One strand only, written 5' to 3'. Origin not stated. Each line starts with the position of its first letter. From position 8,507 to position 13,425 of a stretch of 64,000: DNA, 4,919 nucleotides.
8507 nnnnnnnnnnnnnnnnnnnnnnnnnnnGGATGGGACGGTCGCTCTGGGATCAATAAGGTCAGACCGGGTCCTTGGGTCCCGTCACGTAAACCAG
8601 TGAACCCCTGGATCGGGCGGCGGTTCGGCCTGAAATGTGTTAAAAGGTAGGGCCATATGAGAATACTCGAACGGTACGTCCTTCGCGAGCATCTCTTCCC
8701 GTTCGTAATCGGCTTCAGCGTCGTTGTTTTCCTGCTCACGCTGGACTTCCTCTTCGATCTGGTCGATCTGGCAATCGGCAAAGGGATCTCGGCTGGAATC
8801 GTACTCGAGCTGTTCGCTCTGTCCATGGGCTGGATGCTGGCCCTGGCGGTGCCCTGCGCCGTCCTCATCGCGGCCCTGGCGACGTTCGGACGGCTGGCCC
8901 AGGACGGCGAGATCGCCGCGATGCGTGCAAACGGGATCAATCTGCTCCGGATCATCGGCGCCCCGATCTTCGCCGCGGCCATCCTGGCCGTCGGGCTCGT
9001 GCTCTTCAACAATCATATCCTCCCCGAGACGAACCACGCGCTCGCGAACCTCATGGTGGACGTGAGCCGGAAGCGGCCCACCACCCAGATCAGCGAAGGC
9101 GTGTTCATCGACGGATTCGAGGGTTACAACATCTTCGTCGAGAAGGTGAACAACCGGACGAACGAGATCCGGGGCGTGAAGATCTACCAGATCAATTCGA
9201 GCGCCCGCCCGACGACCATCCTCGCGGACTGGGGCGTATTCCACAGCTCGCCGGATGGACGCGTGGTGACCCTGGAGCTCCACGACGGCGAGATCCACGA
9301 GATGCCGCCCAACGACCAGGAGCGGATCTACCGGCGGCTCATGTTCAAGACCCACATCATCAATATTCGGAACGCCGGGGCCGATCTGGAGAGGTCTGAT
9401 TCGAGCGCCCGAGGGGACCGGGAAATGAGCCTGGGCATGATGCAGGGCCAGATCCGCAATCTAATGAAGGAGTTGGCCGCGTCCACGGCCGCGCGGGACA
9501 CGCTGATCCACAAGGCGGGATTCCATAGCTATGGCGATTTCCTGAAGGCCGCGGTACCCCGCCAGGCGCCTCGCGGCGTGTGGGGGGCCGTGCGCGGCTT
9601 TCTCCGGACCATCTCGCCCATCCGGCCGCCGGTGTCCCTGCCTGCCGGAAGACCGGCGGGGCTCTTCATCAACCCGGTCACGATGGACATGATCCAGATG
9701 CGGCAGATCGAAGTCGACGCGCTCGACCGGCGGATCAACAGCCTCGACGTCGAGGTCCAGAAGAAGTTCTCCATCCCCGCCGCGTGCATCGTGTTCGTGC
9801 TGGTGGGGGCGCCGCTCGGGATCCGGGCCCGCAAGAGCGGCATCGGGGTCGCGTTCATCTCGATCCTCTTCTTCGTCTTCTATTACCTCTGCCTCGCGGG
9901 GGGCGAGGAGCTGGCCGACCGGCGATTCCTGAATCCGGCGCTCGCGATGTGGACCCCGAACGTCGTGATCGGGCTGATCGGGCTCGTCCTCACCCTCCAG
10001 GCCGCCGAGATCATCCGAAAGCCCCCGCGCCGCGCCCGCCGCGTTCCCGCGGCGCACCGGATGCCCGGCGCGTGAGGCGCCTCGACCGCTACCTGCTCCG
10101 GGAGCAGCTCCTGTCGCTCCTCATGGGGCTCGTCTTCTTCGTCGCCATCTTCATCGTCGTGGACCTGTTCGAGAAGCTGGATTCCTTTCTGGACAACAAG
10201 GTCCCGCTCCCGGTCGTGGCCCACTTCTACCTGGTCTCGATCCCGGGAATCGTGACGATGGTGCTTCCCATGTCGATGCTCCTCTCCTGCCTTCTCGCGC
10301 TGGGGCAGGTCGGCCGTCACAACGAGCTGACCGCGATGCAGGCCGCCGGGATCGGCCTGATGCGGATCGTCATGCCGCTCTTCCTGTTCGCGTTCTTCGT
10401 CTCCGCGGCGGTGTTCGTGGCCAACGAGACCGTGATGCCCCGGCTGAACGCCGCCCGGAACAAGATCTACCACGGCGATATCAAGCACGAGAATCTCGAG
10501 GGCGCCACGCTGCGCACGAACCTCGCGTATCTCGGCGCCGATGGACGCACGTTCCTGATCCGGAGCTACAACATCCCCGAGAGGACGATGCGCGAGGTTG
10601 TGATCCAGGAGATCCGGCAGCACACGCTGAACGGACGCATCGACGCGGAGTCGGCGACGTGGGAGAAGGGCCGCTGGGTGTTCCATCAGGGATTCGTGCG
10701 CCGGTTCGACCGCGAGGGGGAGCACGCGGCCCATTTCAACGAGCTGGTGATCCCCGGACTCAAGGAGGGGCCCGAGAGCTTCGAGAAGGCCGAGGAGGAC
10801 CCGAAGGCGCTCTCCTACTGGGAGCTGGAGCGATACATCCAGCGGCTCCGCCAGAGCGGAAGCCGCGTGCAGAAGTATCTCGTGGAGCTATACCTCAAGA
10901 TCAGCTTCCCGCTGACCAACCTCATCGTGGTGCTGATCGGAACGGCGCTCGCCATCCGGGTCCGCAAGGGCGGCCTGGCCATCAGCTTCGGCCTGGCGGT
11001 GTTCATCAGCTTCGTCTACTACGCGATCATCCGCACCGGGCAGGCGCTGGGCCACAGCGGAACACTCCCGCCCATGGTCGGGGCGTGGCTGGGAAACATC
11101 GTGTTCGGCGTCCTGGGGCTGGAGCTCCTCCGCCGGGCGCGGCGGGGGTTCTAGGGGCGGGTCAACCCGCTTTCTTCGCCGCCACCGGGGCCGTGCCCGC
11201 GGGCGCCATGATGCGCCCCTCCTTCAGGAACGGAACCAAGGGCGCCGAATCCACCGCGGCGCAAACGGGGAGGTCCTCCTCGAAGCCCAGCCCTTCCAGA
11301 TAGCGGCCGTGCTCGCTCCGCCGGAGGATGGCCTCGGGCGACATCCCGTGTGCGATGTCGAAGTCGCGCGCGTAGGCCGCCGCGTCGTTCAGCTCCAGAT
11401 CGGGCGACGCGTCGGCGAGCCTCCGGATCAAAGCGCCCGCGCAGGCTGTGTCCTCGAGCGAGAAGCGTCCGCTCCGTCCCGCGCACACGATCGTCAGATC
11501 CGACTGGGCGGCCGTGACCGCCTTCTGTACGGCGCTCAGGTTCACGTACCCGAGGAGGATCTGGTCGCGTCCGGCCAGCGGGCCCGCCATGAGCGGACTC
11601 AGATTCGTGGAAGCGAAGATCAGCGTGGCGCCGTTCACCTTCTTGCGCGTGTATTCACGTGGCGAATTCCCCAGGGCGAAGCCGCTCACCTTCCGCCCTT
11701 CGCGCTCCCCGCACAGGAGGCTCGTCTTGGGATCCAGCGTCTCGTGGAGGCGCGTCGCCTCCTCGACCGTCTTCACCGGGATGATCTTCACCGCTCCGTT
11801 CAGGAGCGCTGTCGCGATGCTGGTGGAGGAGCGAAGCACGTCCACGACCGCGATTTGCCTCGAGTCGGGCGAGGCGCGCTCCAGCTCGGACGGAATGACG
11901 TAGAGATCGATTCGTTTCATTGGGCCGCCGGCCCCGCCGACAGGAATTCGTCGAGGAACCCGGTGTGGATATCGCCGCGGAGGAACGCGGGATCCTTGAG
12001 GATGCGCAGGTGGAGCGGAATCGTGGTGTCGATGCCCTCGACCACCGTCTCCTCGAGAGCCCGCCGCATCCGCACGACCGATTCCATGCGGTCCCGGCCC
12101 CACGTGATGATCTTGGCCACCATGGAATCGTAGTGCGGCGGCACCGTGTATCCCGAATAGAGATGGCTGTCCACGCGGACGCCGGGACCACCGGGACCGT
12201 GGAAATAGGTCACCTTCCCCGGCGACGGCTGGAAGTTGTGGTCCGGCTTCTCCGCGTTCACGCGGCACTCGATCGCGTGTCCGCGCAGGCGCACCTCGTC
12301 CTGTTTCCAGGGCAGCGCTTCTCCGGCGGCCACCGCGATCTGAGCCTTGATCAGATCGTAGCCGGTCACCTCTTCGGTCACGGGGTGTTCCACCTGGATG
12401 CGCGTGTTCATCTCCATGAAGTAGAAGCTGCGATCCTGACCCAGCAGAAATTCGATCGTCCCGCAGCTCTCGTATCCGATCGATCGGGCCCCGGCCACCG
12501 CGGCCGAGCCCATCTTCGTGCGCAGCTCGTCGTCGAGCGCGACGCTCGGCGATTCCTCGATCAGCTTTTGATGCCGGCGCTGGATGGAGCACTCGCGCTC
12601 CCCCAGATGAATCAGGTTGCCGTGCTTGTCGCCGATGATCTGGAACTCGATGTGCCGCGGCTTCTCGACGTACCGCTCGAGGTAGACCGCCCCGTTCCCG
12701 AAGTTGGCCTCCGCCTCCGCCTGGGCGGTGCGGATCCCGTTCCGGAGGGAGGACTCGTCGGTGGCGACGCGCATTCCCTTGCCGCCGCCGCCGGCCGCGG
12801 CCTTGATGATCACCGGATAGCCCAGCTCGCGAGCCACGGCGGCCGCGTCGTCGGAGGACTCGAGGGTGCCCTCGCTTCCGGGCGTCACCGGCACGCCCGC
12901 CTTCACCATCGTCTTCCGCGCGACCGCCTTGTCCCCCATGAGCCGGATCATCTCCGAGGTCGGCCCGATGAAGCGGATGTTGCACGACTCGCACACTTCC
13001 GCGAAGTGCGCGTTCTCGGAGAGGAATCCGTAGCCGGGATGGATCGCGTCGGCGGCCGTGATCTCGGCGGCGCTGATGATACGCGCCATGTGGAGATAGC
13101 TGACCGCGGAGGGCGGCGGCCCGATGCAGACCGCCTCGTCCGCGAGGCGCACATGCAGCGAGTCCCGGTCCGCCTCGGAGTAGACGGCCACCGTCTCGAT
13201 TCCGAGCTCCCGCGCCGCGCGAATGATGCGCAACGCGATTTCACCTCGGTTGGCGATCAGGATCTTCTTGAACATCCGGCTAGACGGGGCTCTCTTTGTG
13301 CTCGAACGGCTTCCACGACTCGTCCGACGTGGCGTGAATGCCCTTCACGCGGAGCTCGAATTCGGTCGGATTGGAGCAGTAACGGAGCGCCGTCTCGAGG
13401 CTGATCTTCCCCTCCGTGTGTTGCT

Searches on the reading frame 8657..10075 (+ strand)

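Call 50: search_protein_families(library=pfam, proteins=[window:8657-10075:+], max_evalue=0.0001)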
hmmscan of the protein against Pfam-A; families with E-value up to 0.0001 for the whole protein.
window:8657-10075:+ (472 aa): 1 family
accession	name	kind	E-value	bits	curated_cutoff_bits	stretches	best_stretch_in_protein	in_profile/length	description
PF03739.19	LptF_LptG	-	4.1e-77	260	27.9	1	6-446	1-351/353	Lipopolysaccharide export system permease LptF/LptG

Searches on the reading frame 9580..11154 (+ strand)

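Call 50: search_protein_families(library=pfam, proteins=[window:9580-11154:+], max_evalue=0.0001)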
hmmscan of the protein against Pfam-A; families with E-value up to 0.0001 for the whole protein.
window:9580-11154:+ (524 aa): 1 family
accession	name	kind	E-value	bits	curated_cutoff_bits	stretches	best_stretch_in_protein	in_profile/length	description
PF03739.19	LptF_LptG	-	6.6e-89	298.8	27.9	1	170-519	1-353/353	Lipopolysaccharide export system permease LptF/LptG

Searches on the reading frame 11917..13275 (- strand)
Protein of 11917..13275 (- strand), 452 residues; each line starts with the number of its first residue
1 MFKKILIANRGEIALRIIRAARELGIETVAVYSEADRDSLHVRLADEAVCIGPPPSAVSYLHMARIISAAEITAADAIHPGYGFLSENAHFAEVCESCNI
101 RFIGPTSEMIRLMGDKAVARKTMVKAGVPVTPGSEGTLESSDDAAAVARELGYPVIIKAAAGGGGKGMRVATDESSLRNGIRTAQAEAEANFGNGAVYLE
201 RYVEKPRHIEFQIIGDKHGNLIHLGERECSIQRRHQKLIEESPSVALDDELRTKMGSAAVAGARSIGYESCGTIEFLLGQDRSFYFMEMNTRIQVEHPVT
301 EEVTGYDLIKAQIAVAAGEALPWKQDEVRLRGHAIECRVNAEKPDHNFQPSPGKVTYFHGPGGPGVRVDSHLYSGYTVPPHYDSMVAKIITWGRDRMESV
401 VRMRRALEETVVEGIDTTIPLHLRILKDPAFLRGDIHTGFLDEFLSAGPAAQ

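Call 50: search_protein_families(library=pfam, proteins=[window:11917-13275:-], max_evalue=0.0001)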
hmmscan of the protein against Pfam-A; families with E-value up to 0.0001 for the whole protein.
window:11917-13275:- (452 aa): 5 families
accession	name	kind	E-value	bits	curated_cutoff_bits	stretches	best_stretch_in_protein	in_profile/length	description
PF02786.22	CPSase_L_D2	-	2.6e-79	266.1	19.8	1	115-322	1-209/211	Carbamoyl-phosphate synthase L chain, ATP binding domain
PF00289.28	Biotin_carb_N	-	1.3e-46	158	25.5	1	1-110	1-110/110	Biotin carboxylase, N-terminal domain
PF02785.25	Biotin_carb_C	-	6e-42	142.6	32.4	1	336-443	1-108/108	Biotin carboxylase C-terminal domain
PF07478.18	Dala_Dala_lig_C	-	1.1e-07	32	24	1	139-291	23-174/204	D-ala D-ala ligase C-terminus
PF02222.28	ATP-grasp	-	1e-05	25.7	27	1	137-277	15-148/179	ATP-grasp domain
